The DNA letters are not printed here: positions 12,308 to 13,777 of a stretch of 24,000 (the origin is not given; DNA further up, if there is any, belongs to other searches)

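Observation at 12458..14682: Tightly coupled two-gene module: 2-TM coiled-coil GAF-like protein plus a complete adenosine deaminase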

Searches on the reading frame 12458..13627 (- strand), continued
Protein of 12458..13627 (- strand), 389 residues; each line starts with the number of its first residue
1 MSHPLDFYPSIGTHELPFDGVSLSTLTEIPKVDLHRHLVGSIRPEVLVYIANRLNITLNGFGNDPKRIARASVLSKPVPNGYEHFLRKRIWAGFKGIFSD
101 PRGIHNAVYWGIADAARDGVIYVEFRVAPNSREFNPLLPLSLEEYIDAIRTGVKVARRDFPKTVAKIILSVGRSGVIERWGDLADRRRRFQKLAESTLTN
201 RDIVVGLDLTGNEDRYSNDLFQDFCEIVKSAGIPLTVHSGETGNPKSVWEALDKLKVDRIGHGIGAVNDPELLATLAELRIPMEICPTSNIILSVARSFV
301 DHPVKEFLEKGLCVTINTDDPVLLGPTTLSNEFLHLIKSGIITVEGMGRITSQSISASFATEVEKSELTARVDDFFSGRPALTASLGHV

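Call 40: search_solved_structures(query=window:12461-13627:-, max_evalue=0.00001, show_alignments=1)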
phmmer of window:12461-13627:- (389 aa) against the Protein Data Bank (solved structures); distinct sequences matched with E-value up to 0.00001: 38.
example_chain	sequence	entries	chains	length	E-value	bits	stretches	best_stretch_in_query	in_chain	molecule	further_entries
6n9m_A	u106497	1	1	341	3.2e-41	144.7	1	29-372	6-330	Adenosine deaminase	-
6n91_A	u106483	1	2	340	1.8e-38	135.6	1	27-371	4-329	Adenosine deaminase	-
3ou8_A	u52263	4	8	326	3.2e-32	115.1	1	26-360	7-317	Adenosine deaminase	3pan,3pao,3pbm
9vlv_A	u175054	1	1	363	4.9e-31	111.2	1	29-370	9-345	Adenosine deaminase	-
2bgn_E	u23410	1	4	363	9.1e-31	110.3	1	28-369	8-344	ADENOSINE DEAMINASE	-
1w1i_E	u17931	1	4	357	9.6e-31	110.2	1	28-369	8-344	ADENOSINE DEAMINASE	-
1ndv_A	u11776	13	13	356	9.9e-31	110.2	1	28-369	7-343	Adenosine deaminase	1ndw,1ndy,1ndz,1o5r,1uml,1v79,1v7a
1krm_A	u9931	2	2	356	1e-30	110.1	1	28-369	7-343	adenosine deaminase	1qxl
2ada_A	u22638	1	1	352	1.6e-28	102.9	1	29-372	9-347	ADENOSINE DEAMINASE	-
1a4l_A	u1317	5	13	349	1.8e-28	102.7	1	30-372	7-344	ADENOSINE DEAMINASE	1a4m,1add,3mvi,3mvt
1fkw_A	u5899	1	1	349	6.4e-28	100.9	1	30-372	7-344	ADENOSINE DEAMINASE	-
3km8_A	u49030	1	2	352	8.1e-28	100.6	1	29-372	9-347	Adenosine deaminase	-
1fkx_A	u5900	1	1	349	2.2e-27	99.1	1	30-372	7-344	ADENOSINE DEAMINASE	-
1uip_A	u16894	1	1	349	2.3e-27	99.1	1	30-372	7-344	ADENOSINE DEAMINASE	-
7rtg_A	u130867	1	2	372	3.6e-27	98.5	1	28-376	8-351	Adenosine deaminase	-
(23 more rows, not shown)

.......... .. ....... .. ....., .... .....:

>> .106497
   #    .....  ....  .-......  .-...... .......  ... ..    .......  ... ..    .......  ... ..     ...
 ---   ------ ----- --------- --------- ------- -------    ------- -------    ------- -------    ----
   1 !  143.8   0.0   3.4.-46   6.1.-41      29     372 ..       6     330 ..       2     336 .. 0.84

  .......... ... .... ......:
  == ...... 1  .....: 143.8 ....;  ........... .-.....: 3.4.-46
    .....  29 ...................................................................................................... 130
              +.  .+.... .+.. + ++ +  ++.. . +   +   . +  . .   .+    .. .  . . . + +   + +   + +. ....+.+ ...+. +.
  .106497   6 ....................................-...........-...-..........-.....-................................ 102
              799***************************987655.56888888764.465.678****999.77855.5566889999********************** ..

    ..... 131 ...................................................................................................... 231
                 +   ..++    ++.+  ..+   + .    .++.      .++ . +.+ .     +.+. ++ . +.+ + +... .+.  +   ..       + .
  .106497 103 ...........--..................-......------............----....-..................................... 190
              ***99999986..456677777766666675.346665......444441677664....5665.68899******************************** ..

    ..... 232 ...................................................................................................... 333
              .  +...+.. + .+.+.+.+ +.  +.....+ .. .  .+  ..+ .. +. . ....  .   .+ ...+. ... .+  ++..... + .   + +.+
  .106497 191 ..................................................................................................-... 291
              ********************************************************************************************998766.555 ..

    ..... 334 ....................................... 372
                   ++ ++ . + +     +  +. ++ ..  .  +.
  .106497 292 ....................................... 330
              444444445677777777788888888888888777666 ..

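Call 43: search_protein_families(library=pfam, proteins=[L010:5666-6730:+], max_evalue=0.01)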
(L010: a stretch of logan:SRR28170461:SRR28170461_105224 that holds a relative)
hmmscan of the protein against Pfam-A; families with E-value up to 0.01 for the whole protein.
L010:5666-6730:+ (354 aa): 1 family
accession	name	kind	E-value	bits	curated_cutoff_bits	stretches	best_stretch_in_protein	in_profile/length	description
PF13814.12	Replic_Relax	-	5.9e-05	23.7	25.3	1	38-249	6-175/191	Replication-relaxation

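Call 72: search_protein_families(library=phrogs, proteins=[window:12458-13627:-], max_evalue=0.001)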
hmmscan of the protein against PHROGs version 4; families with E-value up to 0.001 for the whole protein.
window:12458-13627:- (389 aa): 1 family
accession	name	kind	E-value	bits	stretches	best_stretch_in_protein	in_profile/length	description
phrog_34694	-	unknown function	7.6e-05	22.7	0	283-343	349-408/441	-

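Call 104: predict_structure(alignment_id=A4)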
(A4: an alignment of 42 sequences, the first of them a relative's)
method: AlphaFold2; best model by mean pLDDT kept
length: 389 residues; sequences in the alignment: 42
mean_pLDDT: 93.5   pTM: 0.93
mean pLDDT of the five models: 93.5, 93.4, 92.3, 92.2, 91.2
residues with pLDDT >= 90: 326; 70-90: 50; 50-70: 10; < 50: 3
segments of 3 or more residues with pLDDT < 50: 387-389
pLDDT, mean of each block of 10 residues (from residue 1): 84 73 92 97 96 95 94 90 86 90 98 98 97 93 98 98 98 94 96 98 98 95 98 98 95 98 97 98 97 93 97 98 89 96 94 98 98 87 53
secondary structure, 60 per line:
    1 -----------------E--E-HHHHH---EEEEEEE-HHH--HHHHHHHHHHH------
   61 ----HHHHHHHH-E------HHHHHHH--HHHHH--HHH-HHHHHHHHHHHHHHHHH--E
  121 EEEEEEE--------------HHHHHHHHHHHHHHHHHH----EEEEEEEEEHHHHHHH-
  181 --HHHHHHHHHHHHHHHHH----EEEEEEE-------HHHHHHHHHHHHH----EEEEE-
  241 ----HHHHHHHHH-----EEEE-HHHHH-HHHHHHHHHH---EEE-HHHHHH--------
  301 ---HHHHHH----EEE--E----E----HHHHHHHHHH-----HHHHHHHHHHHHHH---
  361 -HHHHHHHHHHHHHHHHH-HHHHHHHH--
elements in order: H23-27 E31-37 H44-54 H65-72 H81-87 H90-94 H101-117 E120-127 H142-159 E164-172 H173-179 H183-199 E204-210 H218-230 E235-239 H245-253 E259-262 H264-268 H270-279 E283-285 H287-292 H304-309 E314-316 H329-338 H344-357 H362-378 H380-387

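Call 106: fold_search(model_id=the predicted structure, library=pdb)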
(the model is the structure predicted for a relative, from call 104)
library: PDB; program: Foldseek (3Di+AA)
matches with E <= 10: 1518; with E <= 0.001: 115
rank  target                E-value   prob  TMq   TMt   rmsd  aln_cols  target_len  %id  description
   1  6n9m                  4.3e-23  1.00  0.76  0.88   3.0       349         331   29  Crystal Structure of Adenosine Deaminase from Salmonella typhimurium with Pentostatin (Deoxycoformycin) (released 2019-02-06)
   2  6n91_A                2.2e-22  1.00  0.76  0.87   3.0       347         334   28  Crystal Structure of Adenosine Deaminase from Vibrio cholerae Complexed with Pentostatin (Deoxycoformycin) (released 2018-12-19)
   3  3iar                  3.0e-22  1.00  0.80  0.86   4.7       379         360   27  The crystal structure of human adenosine deaminase (released 2009-08-11)
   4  3km8_A                3.5e-22  1.00  0.78  0.87   2.5       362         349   27  Crystal structuore of adenosine deaminase from mus musculus complexed with 9-deazainosine (released 2010-10-20)
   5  1uio                  1.7e-21  1.00  0.78  0.87   2.4       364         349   27  ADENOSINE DEAMINASE (HIS 238 ALA MUTANT) (released 1997-06-24)
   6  1fkx                  3.7e-21  1.00  0.78  0.86   2.5       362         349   27  MURINE ADENOSINE DEAMINASE (D296A) (released 1996-08-01)
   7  1fkw                  3.9e-21  1.00  0.78  0.86   2.4       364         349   27  MURINE ADENOSINE DEAMINASE (D295E) (released 1996-08-01)
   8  1uip                  4.7e-21  1.00  0.78  0.87   2.4       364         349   27  ADENOSINE DEAMINASE (HIS 238 GLU MUTANT) (released 1997-06-24)
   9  7rtg_A                5.0e-21  1.00  0.78  0.86   2.5       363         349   28  Crystal Structure of the Human Adenosine Deaminase 1 (released 2022-01-12)
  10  7rtg_B                5.2e-21  1.00  0.80  0.88   2.4       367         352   27  Crystal Structure of the Human Adenosine Deaminase 1 (released 2022-01-12)
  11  3ou8_B                5.2e-21  1.00  0.73  0.89   2.9       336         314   27  The crystal structure of adenosine deaminase from Pseudomonas aeruginosa (released 2010-10-13)
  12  3t1g                  6.4e-21  1.00  0.78  0.87   2.5       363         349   27  Engineering of organophosphate hydrolase by computational design and directed evolution (released 2012-02-08)
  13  6ii7                  2.0e-20  1.00  0.77  0.84   2.9       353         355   23  Crystal structure of Plasmodium falciparum adenosine deaminase C27Q+L227I mutant co-complexed with Zn ion, hypoxanthine  (released 2019-05-01)
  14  3rys_B                2.4e-20  1.00  0.74  0.88   3.1       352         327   23  The crystal structure of adenine deaminase (AAur1117) from Arthrobacter aurescens (released 2011-05-25)
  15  1w1i_E                3.0e-20  1.00  0.80  0.87   2.5       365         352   27  Crystal structure of dipeptidyl peptidase IV (DPPIV or CD26) in complex with adenosine deaminase (released 2004-09-02)
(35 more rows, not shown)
